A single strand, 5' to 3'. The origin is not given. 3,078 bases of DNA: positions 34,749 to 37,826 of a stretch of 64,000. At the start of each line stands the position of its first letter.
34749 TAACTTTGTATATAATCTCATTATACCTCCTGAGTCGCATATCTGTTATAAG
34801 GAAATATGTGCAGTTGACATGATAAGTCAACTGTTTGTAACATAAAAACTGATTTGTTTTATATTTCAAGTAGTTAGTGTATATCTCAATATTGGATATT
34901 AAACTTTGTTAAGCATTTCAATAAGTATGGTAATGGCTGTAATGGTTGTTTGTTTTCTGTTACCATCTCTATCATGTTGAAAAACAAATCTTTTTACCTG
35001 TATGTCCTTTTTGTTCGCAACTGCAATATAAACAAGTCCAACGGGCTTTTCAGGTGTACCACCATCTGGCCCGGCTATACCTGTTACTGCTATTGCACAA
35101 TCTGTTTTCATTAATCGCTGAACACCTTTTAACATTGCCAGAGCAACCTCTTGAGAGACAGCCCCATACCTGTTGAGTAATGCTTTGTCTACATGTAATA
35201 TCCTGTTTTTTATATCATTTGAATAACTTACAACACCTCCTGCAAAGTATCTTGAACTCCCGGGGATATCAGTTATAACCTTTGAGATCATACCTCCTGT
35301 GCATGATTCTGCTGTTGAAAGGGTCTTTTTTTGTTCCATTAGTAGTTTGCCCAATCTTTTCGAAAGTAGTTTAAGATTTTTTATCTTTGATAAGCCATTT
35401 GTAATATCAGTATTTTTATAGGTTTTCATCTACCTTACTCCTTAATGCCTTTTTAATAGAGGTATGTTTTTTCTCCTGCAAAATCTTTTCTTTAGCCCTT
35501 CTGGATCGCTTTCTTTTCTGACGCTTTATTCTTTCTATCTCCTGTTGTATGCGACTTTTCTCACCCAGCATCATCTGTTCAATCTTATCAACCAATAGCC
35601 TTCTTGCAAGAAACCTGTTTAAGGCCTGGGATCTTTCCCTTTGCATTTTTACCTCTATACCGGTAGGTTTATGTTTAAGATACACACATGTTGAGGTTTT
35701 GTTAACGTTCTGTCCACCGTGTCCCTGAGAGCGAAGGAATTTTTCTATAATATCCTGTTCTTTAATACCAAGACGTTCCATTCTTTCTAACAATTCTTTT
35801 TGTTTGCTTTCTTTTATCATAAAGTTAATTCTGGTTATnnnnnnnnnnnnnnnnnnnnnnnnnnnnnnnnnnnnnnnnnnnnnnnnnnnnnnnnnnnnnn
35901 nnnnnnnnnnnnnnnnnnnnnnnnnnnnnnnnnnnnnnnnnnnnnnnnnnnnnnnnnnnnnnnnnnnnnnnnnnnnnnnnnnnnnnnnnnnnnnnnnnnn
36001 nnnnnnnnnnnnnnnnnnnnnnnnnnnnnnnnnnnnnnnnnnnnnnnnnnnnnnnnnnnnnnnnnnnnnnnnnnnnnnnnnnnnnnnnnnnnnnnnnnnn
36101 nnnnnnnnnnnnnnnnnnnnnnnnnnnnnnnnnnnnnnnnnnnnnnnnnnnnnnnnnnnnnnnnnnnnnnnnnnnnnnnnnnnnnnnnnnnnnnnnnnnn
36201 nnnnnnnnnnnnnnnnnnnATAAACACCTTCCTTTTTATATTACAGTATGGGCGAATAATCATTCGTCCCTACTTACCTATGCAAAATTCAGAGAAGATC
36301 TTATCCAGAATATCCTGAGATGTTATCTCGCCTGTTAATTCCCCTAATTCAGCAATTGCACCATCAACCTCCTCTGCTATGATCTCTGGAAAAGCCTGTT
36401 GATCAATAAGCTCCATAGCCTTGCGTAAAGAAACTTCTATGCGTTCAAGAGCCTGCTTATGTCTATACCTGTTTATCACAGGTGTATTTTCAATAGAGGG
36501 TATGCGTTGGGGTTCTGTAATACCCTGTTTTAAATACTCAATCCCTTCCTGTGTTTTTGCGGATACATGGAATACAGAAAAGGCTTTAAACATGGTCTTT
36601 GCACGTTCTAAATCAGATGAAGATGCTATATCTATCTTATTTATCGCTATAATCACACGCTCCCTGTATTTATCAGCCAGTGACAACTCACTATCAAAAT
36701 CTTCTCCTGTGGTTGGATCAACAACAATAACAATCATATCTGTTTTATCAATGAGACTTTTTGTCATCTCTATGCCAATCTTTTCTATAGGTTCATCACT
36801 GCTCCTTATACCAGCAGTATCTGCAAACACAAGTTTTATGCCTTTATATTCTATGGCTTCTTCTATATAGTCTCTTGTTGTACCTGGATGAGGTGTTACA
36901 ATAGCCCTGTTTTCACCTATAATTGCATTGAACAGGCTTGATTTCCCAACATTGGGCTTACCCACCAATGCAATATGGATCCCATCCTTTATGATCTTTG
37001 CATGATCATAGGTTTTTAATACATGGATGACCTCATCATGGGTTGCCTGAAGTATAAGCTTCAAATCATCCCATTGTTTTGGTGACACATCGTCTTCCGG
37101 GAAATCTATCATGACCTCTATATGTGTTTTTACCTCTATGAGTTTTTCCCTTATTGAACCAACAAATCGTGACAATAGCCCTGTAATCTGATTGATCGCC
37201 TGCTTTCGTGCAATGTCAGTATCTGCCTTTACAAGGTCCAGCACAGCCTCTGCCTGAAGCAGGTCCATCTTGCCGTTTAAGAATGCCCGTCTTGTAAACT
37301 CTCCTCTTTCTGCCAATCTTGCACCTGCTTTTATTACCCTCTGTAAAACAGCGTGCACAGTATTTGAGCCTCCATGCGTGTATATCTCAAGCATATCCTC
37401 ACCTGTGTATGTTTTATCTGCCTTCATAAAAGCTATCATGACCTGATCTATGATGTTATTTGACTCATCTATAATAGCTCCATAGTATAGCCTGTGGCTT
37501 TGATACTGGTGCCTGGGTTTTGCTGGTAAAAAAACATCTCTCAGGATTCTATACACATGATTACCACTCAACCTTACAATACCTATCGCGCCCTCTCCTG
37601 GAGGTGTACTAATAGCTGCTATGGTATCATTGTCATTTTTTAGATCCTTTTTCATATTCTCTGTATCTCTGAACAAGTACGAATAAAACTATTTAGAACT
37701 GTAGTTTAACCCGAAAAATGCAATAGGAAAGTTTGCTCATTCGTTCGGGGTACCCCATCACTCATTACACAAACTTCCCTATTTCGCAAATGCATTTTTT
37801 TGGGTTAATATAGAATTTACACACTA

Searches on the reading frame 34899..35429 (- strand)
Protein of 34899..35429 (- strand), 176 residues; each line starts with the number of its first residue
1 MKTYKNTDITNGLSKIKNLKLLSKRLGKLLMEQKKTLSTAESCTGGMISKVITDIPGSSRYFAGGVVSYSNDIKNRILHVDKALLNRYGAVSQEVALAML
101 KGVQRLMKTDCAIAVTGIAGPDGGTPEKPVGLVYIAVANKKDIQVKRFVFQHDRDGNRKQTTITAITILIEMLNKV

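Call 61: search_protein_families(library=pfam, proteins=[window:34899-35429:-], max_evalue=0.00001)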
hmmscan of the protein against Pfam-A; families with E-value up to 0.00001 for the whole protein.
window:34899-35429:- (176 aa): 1 family
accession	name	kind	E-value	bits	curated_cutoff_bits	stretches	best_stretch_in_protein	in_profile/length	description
PF02464.23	CinA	-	2.5e-58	196.5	23.5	1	22-173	4-155/155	Competence-damaged protein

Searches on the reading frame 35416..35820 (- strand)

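Call 61: search_protein_families(library=pfam, proteins=[window:35416-35820:-], max_evalue=0.00001)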
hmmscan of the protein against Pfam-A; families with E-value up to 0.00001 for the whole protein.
window:35416-35820:- (134 aa): 1 family
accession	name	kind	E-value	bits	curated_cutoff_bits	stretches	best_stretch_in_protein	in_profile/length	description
PF00472.26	RF-1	-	2e-23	83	35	1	17-120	5-109/116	RF-1 domain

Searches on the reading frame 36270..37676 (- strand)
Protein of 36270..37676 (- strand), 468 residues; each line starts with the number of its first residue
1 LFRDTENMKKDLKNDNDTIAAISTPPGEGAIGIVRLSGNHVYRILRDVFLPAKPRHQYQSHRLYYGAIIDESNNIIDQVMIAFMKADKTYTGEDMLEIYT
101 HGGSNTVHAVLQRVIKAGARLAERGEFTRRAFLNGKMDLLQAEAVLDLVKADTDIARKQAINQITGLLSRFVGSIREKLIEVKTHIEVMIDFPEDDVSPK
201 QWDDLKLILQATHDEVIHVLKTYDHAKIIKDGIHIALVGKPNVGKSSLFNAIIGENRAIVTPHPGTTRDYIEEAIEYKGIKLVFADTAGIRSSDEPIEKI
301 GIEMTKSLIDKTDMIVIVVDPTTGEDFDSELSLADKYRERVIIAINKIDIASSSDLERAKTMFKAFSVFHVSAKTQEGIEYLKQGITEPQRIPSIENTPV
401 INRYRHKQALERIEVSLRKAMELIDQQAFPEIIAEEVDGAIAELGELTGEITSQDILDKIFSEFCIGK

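Call 10: search_protein_families(library=pfam, proteins=[window:36270-37676:-], max_evalue=0.01)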
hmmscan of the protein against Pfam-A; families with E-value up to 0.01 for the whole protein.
window:36270-37676:- (468 aa): 13 families
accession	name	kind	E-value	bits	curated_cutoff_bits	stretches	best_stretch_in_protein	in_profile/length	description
PF12631.12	MnmE_helical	-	1.4e-51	176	40.1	1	139-465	1-211/211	MnmE helical domain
PF10396.14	TrmE_N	-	2.6e-40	137.7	29.8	1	18-136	1-117/117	GTP-binding protein TrmE N-terminus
PF01926.29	MMR_HSR1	-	6.8e-26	91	21.9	1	234-347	1-113/113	50S ribosome-binding GTPase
PF02421.24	FeoB_N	-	1.2e-15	57.9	27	1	234-385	2-155/156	Ferrous iron transport protein B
PF03193.22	RsgA_GTPase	-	1.4e-08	35.2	30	1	314-388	25-106/174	RsgA GTPase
PF00009.33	GTP_EFTU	-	3.7e-06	27.1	26.5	1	302-382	84-178/188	Elongation factor Tu GTP binding domain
PF00350.29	Dynamin_N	-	9.9e-06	26.1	27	0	235-267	1-33/168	Dynamin family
PF16897.10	MMR_HSR1_Xtn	-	2.2e-05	24.8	35.2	1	316-386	34-100/106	C-terminal region of MMR_HSR1 domain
PF04548.22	AIG1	-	4.3e-05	23.4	27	1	235-318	3-90/212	AIG1 family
PF10662.15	PduV-EutP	-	0.0011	19.2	21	1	273-386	24-141/143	Ethanolamine utilisation - propanediol utilisation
PF08477.19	Roc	-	0.0015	19.2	27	1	235-349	2-119/119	Ras of Complex, Roc, domain of DAPkinase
PF00493.29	MCM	-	0.0077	15.8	23.3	0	222-253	47-78/224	MCM P-loop domain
PF00071.28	Ras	-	0.0086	16.1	21.6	0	235-381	2-151/162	Ras family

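Call 15: find_encoding_contigs(protein=window:36270-37676:-, flank=10000, max_places=10)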
Protein window:36270-37676:- (468 aa): no gene with exactly this product is on record in the collection.

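Call 19: find_related_loci(query=window:36270-37655:-, collection=genome_contigs, flank=10000)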
Query window:36270-37655:- (461 aa) in genome_contigs; peptide patterns used: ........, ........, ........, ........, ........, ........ (x = any residue, [..] = any of these).
177 stretches matched a pattern; 24 encode a relative of the query (tblastn E <= 1e-3); 24 distinct loci.
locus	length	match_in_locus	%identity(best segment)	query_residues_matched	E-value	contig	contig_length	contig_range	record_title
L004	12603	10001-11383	72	1-461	0e+0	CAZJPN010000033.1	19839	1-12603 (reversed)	MAG TPA_asm: uncultured Pseudomonadota bacterium isolate SRP271791_co1_55 genome assembly, contig: k141_86500, whole gen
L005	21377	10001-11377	40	9-461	2e-101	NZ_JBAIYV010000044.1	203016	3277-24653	Desulfotomaculum sp. 1211_IL3151 NODE_3_length_203016_cov_20.475797, whole genome shotgun sequence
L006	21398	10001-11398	40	9-461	4e-99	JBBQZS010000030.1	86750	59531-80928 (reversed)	MAG: Chloroflexia bacterium isolate Co_metawrap_2249 Cmw_2249_k141_2316733_length_86750_cov_35.9968, whole genome shotgu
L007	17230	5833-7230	38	10-461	2e-98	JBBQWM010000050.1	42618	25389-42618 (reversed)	MAG: Chloroflexia bacterium isolate Co_metawrap_2056 Cmw_2056_k141_27661301_length_42618_cov_35.9934, whole genome shotg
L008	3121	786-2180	38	9-461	3e-97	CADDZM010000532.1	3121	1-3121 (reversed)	Chloroflexi bacterium isolate 14 genome assembly, contig: NODE_28102_length_3121_cov_6.900134, whole genome shotgun sequ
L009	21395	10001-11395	39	9-461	8e-95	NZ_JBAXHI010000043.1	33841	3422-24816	MAG: Candidatus Chlorohelix sp. isolate ELA319 MAG319_43, whole genome shotgun sequence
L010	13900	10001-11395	40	9-461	1e-92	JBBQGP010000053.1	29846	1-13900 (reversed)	MAG: Chloroflexia bacterium isolate Co_metawrap_959 Cmw_959_k141_24378809_length_29846_cov_14.9152, whole genome shotgun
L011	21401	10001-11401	39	9-461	7e-92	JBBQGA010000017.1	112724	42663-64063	MAG: Chloroflexia bacterium isolate Co_metawrap_993 Cmw_993_k141_23136123_length_112724_cov_12.9991, whole genome shotgu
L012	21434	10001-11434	38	9-461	7e-92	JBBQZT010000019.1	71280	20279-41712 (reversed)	MAG: Chloroflexia bacterium isolate Co_metawrap_2250 Cmw_2250_k141_6263590_length_71280_cov_29.8206, whole genome shotgu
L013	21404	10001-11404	38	9-461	3e-91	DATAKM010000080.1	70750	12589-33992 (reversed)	MAG TPA_asm: Chloroflexia bacterium isolate SMAG_U6938 k141_341202, whole genome shotgun sequence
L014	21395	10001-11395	39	9-461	5e-91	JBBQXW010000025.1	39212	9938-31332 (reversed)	MAG: Chloroflexia bacterium isolate Co_metawrap_2135 Cmw_2135_k141_30036721_length_39212_cov_16.2611, whole genome shotg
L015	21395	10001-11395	38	9-461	5e-91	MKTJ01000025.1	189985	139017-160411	MAG: Chloroflexi bacterium 54-19 SCNpilot_cont_500_bf_scaffold_202, whole genome shotgun sequence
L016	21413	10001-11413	37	5-461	1e-90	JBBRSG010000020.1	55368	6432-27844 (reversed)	MAG: Chloroflexia bacterium isolate La2_metabat2.031 La2_metabat2.031_K_297513L55368_cov_13.6391, whole genome shotgun s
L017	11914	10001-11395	38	9-461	7e-91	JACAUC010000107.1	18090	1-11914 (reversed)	MAG: Candidatus Chloroheliaceae bacterium isolate L227-5C MAG2_107, whole genome shotgun sequence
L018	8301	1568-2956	39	10-461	4e-90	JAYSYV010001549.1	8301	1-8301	MAG: Chloroflexota bacterium isolate GFS_13466 GFS_13466_1548, whole genome shotgun sequence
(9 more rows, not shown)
